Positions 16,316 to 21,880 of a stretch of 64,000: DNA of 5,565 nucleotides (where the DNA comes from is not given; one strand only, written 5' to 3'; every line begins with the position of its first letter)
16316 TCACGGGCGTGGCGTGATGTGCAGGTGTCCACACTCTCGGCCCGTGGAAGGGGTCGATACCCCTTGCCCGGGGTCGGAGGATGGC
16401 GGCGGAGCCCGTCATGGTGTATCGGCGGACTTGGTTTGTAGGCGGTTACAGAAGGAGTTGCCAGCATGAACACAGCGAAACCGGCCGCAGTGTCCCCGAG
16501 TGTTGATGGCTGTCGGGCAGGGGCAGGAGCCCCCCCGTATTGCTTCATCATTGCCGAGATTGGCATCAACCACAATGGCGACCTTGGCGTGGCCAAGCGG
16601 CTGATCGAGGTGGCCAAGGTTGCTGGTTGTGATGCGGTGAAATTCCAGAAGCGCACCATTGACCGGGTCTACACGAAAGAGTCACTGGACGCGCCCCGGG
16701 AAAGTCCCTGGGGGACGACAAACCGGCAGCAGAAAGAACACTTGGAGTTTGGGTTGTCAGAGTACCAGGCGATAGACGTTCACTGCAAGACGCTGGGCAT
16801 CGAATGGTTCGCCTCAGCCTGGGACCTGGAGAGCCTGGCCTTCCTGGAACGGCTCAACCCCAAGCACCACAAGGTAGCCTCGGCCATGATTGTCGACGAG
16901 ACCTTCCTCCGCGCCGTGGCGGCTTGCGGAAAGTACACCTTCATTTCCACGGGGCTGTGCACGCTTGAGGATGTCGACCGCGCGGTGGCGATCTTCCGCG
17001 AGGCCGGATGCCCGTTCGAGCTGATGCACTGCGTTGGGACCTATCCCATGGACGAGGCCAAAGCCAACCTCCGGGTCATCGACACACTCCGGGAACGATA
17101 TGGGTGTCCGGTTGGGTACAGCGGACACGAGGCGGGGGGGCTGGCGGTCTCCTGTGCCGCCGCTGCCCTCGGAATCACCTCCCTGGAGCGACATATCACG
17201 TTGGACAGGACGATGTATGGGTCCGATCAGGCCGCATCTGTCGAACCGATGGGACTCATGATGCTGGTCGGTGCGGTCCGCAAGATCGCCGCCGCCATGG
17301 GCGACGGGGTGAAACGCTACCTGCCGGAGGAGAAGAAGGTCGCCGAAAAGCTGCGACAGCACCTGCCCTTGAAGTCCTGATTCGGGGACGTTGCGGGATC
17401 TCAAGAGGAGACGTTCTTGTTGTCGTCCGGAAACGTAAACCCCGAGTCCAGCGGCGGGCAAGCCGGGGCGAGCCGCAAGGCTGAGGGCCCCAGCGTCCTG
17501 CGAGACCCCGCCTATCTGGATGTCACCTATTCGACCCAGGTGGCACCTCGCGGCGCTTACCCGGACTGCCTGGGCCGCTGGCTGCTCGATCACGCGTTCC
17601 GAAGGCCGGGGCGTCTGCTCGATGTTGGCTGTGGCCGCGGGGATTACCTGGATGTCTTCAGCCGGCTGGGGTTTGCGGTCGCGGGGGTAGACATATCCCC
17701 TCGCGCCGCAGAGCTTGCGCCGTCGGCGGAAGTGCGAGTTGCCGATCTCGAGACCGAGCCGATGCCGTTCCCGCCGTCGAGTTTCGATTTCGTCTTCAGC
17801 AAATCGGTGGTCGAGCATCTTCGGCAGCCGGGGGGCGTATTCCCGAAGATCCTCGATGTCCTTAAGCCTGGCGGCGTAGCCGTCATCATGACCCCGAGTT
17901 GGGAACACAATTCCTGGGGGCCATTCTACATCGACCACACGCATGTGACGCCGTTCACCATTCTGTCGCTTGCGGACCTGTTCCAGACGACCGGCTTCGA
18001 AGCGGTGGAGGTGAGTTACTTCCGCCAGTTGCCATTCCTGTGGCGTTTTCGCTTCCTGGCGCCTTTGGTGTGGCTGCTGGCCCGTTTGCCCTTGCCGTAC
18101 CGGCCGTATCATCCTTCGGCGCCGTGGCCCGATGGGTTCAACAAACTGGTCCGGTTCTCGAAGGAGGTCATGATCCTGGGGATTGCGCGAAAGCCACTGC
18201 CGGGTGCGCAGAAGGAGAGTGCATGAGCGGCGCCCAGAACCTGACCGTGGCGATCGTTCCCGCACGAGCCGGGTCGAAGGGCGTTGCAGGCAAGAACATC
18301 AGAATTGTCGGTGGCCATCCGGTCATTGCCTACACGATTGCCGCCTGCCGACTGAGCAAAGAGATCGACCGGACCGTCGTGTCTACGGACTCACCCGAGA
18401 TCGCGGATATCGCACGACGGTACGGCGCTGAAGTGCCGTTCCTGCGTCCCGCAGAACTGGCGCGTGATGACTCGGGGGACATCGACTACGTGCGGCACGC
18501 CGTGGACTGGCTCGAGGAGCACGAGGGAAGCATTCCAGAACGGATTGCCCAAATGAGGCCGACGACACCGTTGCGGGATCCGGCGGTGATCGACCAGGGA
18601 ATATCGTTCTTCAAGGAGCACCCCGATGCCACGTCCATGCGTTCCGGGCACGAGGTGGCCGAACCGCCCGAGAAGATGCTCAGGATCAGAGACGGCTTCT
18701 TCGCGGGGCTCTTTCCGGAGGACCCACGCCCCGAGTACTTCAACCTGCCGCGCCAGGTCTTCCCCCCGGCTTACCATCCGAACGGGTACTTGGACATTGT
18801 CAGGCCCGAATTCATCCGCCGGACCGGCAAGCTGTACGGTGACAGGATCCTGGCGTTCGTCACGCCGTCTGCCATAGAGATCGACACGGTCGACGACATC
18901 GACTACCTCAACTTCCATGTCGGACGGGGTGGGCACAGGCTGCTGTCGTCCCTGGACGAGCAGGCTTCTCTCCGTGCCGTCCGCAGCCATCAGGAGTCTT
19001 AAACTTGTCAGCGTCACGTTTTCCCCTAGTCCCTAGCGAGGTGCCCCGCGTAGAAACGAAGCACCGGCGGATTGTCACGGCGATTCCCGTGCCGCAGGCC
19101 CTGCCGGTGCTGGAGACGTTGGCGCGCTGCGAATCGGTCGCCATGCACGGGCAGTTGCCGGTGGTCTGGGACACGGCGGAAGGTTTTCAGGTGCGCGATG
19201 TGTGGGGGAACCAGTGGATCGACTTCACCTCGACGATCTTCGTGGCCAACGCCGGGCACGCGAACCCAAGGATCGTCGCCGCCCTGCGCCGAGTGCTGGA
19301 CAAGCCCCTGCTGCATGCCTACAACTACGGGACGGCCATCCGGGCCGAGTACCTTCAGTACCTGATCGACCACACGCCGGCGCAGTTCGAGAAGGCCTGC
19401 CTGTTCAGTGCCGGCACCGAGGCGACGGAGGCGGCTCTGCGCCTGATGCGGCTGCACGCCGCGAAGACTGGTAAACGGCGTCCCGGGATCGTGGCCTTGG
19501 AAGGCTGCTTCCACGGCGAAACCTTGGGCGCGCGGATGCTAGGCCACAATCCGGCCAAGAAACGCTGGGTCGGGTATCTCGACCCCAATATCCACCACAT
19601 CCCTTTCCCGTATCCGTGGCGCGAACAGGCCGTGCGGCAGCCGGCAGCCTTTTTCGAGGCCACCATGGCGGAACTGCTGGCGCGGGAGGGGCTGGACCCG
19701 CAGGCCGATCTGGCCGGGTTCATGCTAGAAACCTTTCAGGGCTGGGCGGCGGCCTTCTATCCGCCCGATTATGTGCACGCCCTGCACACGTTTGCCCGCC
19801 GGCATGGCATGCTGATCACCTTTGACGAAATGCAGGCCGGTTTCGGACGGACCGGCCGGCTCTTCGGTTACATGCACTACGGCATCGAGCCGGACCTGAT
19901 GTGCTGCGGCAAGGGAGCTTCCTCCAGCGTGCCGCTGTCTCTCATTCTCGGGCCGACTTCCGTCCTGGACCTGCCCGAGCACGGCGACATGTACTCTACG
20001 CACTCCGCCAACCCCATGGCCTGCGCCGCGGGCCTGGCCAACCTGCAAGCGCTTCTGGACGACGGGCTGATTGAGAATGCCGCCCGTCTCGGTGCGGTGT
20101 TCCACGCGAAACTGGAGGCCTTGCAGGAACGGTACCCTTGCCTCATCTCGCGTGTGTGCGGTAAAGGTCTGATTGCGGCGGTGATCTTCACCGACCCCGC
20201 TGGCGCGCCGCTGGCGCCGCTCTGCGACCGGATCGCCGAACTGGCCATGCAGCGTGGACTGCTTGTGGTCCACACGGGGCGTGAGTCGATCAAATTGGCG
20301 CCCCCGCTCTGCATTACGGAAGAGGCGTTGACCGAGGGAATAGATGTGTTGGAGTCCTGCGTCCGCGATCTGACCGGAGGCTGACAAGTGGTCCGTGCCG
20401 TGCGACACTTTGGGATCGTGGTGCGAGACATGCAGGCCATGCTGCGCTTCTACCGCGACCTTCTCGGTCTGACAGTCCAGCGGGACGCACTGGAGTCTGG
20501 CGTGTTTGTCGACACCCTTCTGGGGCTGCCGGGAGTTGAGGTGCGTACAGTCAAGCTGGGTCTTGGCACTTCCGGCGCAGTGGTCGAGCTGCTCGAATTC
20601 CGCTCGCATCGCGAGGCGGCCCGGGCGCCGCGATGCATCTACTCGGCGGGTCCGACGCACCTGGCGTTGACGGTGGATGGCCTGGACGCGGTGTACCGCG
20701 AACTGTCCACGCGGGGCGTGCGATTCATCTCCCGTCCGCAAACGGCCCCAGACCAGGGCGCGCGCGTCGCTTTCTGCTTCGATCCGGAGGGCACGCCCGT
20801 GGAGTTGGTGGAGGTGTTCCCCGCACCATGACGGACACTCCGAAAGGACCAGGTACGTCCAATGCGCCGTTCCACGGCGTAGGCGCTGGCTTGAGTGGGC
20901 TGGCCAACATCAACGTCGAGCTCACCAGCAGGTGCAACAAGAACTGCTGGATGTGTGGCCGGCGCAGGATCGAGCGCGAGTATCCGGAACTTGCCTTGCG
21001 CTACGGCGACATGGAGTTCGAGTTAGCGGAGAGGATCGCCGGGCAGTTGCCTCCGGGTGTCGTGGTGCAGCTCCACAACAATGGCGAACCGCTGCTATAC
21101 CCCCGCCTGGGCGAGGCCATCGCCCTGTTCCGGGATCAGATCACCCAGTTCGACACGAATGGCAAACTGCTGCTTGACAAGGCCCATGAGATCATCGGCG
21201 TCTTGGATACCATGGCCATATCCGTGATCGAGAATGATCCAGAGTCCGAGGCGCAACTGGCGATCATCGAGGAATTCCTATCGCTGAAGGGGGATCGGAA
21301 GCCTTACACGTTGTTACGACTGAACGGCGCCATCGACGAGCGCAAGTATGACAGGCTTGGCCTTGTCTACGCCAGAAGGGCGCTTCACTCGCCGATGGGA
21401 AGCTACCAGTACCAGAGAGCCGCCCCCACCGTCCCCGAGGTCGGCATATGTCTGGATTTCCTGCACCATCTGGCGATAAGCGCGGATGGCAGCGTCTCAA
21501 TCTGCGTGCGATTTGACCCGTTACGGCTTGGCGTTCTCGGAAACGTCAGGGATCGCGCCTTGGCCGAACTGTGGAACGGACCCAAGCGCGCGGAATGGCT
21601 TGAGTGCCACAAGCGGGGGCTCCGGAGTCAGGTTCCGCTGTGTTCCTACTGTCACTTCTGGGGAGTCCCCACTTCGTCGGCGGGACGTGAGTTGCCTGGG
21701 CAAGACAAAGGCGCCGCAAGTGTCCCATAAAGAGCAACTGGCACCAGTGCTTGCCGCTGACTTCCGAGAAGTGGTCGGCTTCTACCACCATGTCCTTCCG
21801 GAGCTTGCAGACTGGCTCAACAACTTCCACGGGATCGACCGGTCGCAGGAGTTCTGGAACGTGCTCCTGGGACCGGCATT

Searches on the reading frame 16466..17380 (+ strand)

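Call 72: search_protein_families(library=pfam, proteins=[window:16466-17380:+], max_evalue=0.00001)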
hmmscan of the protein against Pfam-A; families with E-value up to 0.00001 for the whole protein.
window:16466-17380:+ (304 aa): 1 family
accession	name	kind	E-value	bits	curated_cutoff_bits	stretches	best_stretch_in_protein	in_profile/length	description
PF03102.20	NeuB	-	3.8e-67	226.7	22.1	1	46-283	1-241/241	NeuB family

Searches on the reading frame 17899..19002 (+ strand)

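Call 4: search_protein_families(library=pfam, proteins=[window:17899-19002:+])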
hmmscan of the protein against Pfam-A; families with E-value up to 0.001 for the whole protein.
window:17899-19002:+ (367 aa): 1 family
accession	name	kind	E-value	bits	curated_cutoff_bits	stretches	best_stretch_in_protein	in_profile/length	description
PF02348.25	CTP_transf_3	-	1.2e-18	68.1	22.6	1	117-243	1-119/217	Cytidylyltransferase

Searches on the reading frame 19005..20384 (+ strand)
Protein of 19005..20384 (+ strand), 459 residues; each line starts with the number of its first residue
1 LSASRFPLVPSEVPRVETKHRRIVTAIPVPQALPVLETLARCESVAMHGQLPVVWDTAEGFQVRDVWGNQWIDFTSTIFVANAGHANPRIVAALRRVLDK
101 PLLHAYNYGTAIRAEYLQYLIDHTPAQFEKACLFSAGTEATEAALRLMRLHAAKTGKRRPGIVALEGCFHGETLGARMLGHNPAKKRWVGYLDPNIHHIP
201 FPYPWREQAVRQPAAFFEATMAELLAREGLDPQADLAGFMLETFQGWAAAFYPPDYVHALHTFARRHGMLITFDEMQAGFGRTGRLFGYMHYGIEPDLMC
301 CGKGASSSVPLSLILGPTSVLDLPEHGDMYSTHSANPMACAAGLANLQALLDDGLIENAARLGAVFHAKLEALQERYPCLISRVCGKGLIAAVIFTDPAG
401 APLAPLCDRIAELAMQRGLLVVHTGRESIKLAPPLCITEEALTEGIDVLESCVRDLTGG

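Call 4: search_protein_families(library=pfam, proteins=[window:19005-20384:+])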
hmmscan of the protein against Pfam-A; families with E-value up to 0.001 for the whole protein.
window:19005-20384:+ (459 aa): 1 family
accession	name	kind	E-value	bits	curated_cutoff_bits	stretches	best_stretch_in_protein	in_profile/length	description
PF00202.27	Aminotran_3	-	2e-80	270.9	30.5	1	49-452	7-402/403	Aminotransferase class-III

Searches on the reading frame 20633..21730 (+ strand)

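Call 4: search_protein_families(library=pfam, proteins=[window:20633-21730:+])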
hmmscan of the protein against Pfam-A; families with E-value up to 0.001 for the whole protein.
window:20633-21730:+ (365 aa): 2 families
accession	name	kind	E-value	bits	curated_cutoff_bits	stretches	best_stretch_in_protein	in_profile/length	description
PF13186.11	SPASM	-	9.6e-10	39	21.5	1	276-341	4-67/67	Iron-sulfur cluster-binding domain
PF04055.27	Radical_SAM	-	2.8e-06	28.1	29.5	1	95-204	1-115/166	Radical SAM superfamily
